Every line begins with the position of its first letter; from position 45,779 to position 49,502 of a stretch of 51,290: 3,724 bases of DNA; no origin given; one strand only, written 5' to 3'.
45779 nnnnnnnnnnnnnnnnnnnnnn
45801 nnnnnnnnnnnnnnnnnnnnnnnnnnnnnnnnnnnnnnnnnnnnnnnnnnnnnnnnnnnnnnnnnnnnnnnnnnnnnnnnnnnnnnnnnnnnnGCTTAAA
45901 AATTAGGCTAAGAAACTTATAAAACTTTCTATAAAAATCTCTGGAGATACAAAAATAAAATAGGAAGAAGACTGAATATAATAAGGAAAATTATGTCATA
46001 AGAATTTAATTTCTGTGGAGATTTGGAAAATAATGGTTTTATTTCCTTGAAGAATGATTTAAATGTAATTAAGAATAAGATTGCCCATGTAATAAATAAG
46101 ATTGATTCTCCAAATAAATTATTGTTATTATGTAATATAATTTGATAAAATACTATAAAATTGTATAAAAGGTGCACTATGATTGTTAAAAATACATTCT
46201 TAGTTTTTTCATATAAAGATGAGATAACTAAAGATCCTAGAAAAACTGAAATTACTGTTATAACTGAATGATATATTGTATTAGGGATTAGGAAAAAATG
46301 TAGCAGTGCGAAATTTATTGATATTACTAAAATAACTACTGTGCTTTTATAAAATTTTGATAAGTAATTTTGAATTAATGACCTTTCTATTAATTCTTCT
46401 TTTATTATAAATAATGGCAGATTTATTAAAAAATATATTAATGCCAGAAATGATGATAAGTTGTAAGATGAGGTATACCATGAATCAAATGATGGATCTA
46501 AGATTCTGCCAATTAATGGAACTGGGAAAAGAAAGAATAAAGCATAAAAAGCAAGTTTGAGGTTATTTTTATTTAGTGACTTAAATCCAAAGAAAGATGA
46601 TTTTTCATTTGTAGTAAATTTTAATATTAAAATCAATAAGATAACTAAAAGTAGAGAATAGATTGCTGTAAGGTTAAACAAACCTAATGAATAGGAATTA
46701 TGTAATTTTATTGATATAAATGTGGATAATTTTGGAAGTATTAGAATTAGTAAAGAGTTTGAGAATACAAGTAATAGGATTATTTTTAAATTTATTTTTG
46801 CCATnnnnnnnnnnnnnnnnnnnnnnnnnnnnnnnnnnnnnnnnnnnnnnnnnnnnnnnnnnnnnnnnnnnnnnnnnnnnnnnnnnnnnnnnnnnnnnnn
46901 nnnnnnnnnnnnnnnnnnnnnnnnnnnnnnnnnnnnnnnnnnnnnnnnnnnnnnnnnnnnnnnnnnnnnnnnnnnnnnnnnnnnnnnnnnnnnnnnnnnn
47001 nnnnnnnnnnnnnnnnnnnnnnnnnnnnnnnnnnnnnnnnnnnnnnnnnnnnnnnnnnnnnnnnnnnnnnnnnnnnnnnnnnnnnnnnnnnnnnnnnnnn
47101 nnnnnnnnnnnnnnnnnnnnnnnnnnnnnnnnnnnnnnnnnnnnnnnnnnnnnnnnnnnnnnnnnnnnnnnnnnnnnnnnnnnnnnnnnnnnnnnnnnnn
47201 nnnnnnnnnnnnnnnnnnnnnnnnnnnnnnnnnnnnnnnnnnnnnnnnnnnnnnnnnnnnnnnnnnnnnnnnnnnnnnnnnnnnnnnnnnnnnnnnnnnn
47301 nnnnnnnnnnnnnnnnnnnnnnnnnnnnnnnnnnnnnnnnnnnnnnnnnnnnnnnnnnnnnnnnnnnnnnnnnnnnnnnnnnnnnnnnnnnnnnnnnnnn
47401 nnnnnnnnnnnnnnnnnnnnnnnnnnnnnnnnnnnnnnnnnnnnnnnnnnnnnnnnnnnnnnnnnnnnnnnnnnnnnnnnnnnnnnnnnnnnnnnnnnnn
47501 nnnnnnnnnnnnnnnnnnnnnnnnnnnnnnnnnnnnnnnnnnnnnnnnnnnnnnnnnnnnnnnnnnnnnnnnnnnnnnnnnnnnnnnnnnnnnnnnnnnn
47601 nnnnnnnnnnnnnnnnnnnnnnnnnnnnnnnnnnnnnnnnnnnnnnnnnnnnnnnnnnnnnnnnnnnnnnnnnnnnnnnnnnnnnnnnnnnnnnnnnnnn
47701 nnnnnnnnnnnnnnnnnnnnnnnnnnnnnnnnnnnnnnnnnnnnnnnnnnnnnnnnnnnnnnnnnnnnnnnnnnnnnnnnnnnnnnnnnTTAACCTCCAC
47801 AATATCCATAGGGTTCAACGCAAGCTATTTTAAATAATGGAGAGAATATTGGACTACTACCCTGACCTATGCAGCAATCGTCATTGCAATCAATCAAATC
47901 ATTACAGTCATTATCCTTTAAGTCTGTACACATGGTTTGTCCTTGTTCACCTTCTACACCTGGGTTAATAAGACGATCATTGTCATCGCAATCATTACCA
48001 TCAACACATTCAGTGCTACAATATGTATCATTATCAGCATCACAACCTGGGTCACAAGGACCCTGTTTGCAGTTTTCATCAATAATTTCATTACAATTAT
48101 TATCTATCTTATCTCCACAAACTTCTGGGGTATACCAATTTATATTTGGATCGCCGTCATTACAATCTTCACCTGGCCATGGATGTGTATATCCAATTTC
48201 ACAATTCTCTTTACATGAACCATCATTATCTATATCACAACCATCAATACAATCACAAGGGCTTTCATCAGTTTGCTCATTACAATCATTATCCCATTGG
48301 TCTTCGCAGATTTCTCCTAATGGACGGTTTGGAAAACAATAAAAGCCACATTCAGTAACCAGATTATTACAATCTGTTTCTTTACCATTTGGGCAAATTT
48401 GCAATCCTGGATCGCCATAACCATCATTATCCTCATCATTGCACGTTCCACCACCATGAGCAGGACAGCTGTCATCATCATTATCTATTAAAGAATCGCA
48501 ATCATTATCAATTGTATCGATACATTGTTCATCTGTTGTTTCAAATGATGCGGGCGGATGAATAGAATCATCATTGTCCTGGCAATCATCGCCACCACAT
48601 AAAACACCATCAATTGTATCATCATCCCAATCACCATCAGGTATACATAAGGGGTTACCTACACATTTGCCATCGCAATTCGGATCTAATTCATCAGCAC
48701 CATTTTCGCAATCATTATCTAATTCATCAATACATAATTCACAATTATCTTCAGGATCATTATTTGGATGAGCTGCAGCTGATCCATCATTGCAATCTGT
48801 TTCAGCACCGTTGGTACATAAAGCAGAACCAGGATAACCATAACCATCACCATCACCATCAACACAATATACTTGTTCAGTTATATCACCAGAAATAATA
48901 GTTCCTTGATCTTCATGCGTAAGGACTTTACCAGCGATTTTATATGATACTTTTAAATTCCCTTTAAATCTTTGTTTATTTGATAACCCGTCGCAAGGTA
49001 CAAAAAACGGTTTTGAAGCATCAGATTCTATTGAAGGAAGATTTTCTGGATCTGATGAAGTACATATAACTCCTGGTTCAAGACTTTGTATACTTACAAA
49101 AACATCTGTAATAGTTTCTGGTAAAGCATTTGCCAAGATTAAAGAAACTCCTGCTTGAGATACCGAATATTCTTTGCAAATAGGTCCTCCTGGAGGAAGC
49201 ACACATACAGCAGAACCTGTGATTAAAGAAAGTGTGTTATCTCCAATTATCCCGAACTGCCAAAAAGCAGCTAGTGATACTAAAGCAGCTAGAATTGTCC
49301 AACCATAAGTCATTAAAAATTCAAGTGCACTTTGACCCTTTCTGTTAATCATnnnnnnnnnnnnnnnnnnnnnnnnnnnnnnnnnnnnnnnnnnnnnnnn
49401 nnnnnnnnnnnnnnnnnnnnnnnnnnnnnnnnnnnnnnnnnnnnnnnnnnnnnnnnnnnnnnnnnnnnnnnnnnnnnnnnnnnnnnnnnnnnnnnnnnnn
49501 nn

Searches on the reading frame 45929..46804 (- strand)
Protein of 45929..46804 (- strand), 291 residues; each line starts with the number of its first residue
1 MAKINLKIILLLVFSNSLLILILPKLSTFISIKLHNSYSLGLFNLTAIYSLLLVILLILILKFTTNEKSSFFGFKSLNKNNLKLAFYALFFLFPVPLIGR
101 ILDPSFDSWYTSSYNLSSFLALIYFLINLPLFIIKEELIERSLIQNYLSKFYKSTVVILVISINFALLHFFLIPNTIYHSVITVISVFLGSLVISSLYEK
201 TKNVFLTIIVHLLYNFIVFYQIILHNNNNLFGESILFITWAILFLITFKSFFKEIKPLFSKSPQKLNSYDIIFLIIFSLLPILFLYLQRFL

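Call 48: search_protein_families(library=pfam, max_evalue=0.001, proteins=[window:45929-46804:-])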
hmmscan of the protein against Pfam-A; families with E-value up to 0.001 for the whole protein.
window:45929-46804:- (291 aa): 1 family
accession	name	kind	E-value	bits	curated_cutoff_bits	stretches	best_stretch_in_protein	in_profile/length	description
PF02517.21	Rce1-like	-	5.1e-13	49.6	22.4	1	121-217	4-93/93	Type II CAAX prenyl endopeptidase Rce1-like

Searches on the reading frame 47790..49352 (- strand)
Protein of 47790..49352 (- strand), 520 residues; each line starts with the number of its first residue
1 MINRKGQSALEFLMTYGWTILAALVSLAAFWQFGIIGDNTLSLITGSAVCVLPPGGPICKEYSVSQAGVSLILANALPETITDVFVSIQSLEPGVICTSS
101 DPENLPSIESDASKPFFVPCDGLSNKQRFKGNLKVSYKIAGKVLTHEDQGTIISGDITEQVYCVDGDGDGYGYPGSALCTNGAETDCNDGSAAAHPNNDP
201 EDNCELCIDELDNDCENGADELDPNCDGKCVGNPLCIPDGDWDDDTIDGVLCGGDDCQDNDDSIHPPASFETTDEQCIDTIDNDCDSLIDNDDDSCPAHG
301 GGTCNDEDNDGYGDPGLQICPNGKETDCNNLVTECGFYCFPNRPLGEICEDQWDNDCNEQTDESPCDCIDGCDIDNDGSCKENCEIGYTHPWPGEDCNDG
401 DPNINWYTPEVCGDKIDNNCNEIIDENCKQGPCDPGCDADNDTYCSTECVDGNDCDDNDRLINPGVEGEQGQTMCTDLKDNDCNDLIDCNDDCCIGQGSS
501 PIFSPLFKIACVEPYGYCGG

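Call 8: search_protein_families(library=pfam, max_evalue=0.001, proteins=[window:47790-49352:-])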
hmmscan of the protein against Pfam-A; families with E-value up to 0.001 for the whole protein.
window:47790-49352:- (520 aa): 1 family
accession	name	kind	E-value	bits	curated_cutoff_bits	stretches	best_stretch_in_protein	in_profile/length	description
PF11617.13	Cu-binding_MopE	-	3.2e-09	37.3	27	1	396-426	1-30/30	Putative metal-binding motif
